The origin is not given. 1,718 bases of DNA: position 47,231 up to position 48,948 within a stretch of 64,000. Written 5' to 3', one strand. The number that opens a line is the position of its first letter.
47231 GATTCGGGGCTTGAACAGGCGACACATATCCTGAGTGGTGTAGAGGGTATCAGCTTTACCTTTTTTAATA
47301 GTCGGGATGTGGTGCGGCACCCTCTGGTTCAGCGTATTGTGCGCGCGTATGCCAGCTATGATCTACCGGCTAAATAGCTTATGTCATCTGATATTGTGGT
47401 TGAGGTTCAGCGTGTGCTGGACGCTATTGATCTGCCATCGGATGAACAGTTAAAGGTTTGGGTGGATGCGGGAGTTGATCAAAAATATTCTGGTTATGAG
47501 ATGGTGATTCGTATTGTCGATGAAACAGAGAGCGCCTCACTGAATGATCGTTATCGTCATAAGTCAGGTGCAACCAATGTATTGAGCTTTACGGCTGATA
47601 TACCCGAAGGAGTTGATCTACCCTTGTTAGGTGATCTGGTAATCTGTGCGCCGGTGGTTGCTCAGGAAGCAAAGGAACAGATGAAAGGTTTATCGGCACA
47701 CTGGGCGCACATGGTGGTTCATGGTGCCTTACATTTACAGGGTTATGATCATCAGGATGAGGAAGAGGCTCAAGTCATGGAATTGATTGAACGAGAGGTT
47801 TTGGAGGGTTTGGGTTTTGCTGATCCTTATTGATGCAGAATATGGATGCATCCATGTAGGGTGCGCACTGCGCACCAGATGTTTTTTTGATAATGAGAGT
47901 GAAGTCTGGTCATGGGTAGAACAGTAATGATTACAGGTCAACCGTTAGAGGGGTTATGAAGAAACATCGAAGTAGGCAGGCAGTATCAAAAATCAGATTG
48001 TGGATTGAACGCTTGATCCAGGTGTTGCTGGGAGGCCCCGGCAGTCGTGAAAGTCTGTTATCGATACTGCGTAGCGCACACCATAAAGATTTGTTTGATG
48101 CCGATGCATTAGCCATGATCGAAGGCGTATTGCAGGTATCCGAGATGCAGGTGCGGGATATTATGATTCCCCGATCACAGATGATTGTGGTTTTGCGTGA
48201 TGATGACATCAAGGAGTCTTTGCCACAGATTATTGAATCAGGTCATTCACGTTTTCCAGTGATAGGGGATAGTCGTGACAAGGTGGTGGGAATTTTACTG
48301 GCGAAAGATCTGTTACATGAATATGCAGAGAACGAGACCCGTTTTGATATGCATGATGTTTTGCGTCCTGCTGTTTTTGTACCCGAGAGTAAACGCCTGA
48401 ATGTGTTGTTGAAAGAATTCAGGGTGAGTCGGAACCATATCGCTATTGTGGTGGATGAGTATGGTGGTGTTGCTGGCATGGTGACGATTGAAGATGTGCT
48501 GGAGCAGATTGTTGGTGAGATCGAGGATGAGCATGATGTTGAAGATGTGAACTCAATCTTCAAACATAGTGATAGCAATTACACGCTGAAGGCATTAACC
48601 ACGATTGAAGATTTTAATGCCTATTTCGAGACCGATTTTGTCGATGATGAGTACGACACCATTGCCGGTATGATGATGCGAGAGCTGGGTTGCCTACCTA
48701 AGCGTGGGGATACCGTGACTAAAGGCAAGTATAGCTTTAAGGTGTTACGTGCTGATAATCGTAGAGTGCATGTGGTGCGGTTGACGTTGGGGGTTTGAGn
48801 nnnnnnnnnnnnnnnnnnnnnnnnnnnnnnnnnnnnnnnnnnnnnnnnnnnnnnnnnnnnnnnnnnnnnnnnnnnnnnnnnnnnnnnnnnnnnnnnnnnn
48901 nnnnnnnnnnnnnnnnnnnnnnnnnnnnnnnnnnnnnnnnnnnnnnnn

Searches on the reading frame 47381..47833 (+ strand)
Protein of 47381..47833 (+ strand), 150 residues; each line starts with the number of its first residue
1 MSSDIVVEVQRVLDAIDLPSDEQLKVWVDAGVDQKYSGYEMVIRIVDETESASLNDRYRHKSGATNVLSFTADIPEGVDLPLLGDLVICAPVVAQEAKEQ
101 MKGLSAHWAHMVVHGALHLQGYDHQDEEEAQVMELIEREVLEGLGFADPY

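Call 33: search_protein_families(library=pfam, proteins=[window:47381-47833:+])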
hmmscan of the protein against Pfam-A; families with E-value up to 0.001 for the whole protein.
window:47381-47833:+ (150 aa): 1 family
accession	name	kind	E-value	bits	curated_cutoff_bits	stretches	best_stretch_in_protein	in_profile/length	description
PF02130.23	YbeY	-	5.6e-31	107.5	25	1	25-142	12-127/129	Endoribonuclease YbeY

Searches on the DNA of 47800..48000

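Call 73: search_rna_families(source=window, start=47800, end=48000, threshold=evalue, max_evalue=5)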
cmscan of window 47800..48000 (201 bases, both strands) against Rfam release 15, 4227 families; matches with E-value up to 5: 3.
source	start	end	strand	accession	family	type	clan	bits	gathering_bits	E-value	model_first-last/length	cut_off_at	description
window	47954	48000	-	RF01384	InvR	Gene;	-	14.7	60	2.9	44-91/91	5'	Invasion gene-associated RNA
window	47800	47842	+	RF02111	IS009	Gene;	-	11.8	117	0.87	154-199/199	5'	IS009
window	47871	47947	+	RF01946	KCNQ1OT1_1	Gene; lncRNA;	-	4.1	70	3.4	387-464/464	no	KCNQ1 overlapping transcript 1 conserved region 1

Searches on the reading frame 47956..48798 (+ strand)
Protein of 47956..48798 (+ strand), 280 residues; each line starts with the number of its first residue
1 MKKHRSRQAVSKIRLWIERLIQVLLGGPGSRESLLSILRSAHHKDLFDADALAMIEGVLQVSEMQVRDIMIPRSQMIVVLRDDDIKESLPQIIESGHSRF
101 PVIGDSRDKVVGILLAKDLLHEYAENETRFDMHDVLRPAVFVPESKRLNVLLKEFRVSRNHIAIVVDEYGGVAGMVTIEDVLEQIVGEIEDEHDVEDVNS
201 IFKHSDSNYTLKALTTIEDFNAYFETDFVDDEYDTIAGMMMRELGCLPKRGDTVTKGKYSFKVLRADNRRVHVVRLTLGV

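Call 24: find_homologous_proteins(query=window:47956-48798:+, max_evalue=1e-40)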
Query window:47956-48798:+ (280 aa): 8000 proteins with E <= 1e-40 among 8000 candidates; the best 120 are listed.
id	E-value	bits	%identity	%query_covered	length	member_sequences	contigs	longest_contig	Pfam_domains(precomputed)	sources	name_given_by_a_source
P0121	1.1e-177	607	100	100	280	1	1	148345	PF03471.23,PF21917.2,PF00571.34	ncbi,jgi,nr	ncbi:MAG: CBS domain-containing protein [Gammaproteobacteria bacterium]|nr:CBS domain-containing pro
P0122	2.1e-124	432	87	81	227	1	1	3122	PF03471.23,PF00571.34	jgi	-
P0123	1.4e-113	397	70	96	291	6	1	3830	PF03471.23,PF21917.2,PF00571.34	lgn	-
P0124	2.1e-113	396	70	95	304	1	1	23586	PF03471.23,PF21917.2,PF00571.34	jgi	jgi:magnesium and cobalt transporter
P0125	2.9e-113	396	68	99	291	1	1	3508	PF03471.23,PF21917.2,PF00571.34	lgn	-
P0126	1.6e-112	393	68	96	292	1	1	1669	PF03471.23,PF21917.2,PF00571.34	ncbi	-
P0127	3.4e-112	392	67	99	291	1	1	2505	PF03471.23,PF21917.2,PF00571.34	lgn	-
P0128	3.5e-112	392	69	96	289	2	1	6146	PF03471.23,PF21917.2,PF00571.34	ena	-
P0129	3.6e-112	392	68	96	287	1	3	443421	PF03471.23,PF21917.2,PF00571.34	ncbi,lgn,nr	ncbi:MAG: magnesium/cobalt efflux protein [Chromatiales bacterium 21-64-14]|nr:MAG: magnesium/cobalt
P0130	3.6e-112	392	68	96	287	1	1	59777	PF03471.23,PF21917.2,PF00571.34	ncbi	ncbi:MAG: HlyC/CorC family transporter [Gammaproteobacteria bacterium]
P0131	7.6e-112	391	66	99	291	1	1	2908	PF03471.23,PF21917.2,PF00571.34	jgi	jgi:magnesium and cobalt transporter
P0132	1.5e-111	390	66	99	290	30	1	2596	PF03471.23,PF21917.2,PF00571.34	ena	-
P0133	1.8e-111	390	65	99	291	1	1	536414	PF03471.23,PF21917.2,PF00571.34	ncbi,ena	-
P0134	3.0e-111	389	64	99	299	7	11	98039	PF03471.23,PF21917.2,PF00571.34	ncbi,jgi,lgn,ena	ncbi:MAG: transporter associated domain-containing protein [Gammaproteobacteria bacterium]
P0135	4.2e-111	389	67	96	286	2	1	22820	PF03471.23,PF21917.2,PF00571.34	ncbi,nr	ncbi:MAG: HlyC/CorC family transporter [Gammaproteobacteria bacterium]|nr:HlyC/CorC family transport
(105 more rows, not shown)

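Call 25: find_encoding_contigs(protein=P0122, flank=10000, max_places=3)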
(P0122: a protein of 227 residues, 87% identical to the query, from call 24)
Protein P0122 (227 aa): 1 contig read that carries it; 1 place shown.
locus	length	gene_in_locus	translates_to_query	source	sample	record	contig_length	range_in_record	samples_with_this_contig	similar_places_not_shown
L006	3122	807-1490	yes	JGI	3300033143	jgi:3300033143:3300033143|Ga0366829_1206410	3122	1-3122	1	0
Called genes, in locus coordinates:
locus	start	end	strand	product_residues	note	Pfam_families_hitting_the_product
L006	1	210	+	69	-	?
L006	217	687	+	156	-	PF02130:YbeY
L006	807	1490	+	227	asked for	PF00571:CBS, PF03471:CorC_HlyC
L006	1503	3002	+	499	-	PF20154:LNT_N, PF00795:CN_hydrolase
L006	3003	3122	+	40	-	?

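Call 26: find_encoding_contigs(protein=P0123, flank=10000, max_places=3)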
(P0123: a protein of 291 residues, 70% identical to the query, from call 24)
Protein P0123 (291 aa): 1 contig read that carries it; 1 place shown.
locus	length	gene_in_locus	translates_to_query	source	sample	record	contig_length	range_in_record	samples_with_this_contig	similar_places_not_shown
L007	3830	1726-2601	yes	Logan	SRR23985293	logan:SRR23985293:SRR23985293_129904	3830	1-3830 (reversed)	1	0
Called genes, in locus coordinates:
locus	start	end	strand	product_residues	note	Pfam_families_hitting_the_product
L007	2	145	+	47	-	?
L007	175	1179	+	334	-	PF02562:PhoH, PF13245:AAA_19, PF13604:AAA_30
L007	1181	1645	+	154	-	PF02130:YbeY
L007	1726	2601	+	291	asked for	PF21917:NMB0537_N, PF00571:CBS, PF03471:CorC_HlyC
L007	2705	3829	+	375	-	?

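Call 33: search_protein_families(library=pfam, proteins=[window:47956-48798:+])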
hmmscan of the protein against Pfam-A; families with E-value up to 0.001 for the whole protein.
window:47956-48798:+ (280 aa): 3 families
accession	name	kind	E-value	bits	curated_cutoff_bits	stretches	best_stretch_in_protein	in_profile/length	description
PF03471.22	CorC_HlyC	-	2.6e-22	79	27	1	203-278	2-79/81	Transporter associated domain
PF00571.33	CBS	-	1.2e-17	64.3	24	2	66-124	1-56/57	CBS domain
PF21917.1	NMB0537_N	-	1.5e-16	60.2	23.9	1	26-61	1-36/36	N-terminal region of NMB0537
